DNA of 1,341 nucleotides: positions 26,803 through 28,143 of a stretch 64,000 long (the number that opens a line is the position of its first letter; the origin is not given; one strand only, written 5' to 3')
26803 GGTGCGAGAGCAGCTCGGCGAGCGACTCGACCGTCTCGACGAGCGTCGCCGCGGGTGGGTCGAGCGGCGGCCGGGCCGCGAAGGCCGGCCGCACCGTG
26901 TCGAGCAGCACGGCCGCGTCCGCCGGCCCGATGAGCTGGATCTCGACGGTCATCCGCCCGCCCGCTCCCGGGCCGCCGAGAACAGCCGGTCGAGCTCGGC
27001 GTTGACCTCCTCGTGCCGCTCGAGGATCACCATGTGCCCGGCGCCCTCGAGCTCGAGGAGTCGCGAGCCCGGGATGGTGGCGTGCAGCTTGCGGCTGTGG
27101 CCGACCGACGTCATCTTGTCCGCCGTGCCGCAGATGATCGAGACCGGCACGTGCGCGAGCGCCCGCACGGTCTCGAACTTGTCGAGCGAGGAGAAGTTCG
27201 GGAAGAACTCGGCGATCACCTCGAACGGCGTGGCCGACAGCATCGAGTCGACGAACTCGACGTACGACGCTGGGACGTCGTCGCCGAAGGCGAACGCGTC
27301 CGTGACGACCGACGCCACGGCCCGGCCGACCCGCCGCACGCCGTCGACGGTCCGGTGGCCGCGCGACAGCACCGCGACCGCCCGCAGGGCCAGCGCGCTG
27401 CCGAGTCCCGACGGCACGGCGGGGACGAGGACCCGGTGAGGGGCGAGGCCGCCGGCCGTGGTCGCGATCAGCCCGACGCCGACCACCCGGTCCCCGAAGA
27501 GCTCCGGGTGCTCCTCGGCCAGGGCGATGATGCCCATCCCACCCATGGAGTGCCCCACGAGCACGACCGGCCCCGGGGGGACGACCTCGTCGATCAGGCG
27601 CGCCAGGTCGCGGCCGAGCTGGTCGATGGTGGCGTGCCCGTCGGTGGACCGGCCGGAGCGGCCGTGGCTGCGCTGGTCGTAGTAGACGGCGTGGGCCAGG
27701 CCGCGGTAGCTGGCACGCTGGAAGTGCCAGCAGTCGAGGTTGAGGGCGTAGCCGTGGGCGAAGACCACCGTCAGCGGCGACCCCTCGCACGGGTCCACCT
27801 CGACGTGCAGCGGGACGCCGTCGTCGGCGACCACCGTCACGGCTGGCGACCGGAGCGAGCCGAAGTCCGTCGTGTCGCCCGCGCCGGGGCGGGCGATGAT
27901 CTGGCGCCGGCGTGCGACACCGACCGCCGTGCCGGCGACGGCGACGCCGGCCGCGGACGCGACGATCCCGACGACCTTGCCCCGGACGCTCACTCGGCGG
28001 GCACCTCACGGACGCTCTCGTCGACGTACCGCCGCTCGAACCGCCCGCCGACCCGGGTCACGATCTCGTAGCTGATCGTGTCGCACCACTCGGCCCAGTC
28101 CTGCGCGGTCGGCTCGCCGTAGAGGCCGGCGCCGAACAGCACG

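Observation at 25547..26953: Tri-domain GNAT-TsaE-pseudo-Nudix fusion inside the t6A (tsaE-tsaB-rimI-tsaD) operon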

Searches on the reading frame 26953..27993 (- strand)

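Call 6: search_protein_families(library=pfam, proteins=[window:26953-27993:-], max_evalue=1)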
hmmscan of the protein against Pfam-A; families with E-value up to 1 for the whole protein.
window:26953-27993:- (347 aa): 10 families
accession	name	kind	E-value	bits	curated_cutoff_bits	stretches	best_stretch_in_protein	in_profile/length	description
PF12697.13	Abhydrolase_6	-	3.2e-24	87.2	26.3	1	76-332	1-216/217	Alpha/beta hydrolase family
PF00561.26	Abhydrolase_1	-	1.2e-17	64.8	25.8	1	75-325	2-243/245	alpha/beta hydrolase fold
PF12146.15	Hydrolase_4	-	3.2e-14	53.2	27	2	76-169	7-100/239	Serine aminopeptidase, S33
PF00975.26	Thioesterase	-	9.4e-07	29.7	26.4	1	108-179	34-103/226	Thioesterase domain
PF06821.19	Ser_hydrolase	-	5.8e-05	23.5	22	1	140-180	54-92/172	Serine hydrolase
PF00756.26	Esterase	-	0.0002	21.6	22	1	124-167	96-141/251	Putative esterase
PF00326.27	Peptidase_S9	-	0.0017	18.3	22.6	1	142-176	65-99/213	Prolyl oligopeptidase family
PF08386.16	Abhydrolase_4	-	0.0029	18.1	21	1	280-339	33-92/103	TAP-like protein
PF07819.20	PGAP1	-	0.04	14.1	24.3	1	138-153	88-103/233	PGAP1-like alpha/beta domain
PF12740.14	PETase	-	0.23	11.3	28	1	113-165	97-149/263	PET hydrolase-like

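Call 7: search_protein_families(library=ncbifam, proteins=[window:26953-27993:-], max_evalue=1)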
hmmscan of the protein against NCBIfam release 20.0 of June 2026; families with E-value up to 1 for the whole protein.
window:26953-27993:- (347 aa): 29 families (the best 25 are shown)
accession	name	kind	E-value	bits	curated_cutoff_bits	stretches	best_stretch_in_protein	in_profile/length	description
NF051487.1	bifunc_PcaCD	exception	2.4e-22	79.6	430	2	62-171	158-268/413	bifunctional 4-carboxymuconolactone decarboxylase/3-oxoadipate enol-lactonase PcaCD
TIGR02427.1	protocat_pcaD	equivalog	5.6e-21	75.1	255.85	2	65-170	5-108/251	3-oxoadipate enol-lactonase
NF051488.1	bifunc_PcaDC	exception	9.7e-21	74.3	390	2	270-342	180-254/375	bifunctional 3-oxoadipate enol-lactonase/4-carboxymuconolactone decarboxylase PcaDC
NF011457.0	PRK14875.1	equivalog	5e-19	68.5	307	2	69-179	128-232/372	acetoin dehydrogenase dihydrolipoyllysine-residue acetyltransferase subunit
NF052610.1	macro_16_ester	equivalog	4.3e-12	46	420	2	271-326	213-268/281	alpha/beta fold macrolide esterase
NF004514.1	PRK05855.1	equivalog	3.8e-11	42.3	455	1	53-155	3-105/578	SDR family oxidoreductase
TIGR03611.1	RutD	equivalog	4.3e-11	42.7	238.5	2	75-170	15-109/258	pyrimidine utilization protein D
TIGR03695.1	menH_SHCHC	equivalog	7.6e-11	41.9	208.55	2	75-176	4-102/252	2-succinyl-6-hydroxy-2,4-cyclohexadiene-1-carboxylate synthase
NF053683.1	esterase_mleBRB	exception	5.5e-08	32.7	585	2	280-322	218-260/280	BRB family alpha/beta fold macrolide esterase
NF053693.1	esterase_mleCBF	exception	1.1e-07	31.5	564.5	2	281-330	221-270/279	CBF family alpha/beta fold macrolide esterase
NF041759.1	mac_hydro_EstT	equivalog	2e-07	30.5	450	1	282-326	221-265/278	macrolide hydrolase EstT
NF007954.0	PRK10673.1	equivalog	5.1e-07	29.2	399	1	74-171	17-110/255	esterase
NF045948.1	ProImpepThrmp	equivalog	7.9e-07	28.8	500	2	101-165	54-119/291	proline iminopeptidase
NF033124.1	estX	equivalog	8.7e-07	28.3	600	1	281-325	222-266/280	macrolide esterase EstX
NF053684.1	esterase_mleBCA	exception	1.4e-06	27.7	570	1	271-329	214-272/281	BCA family alpha/beta fold macrolide esterase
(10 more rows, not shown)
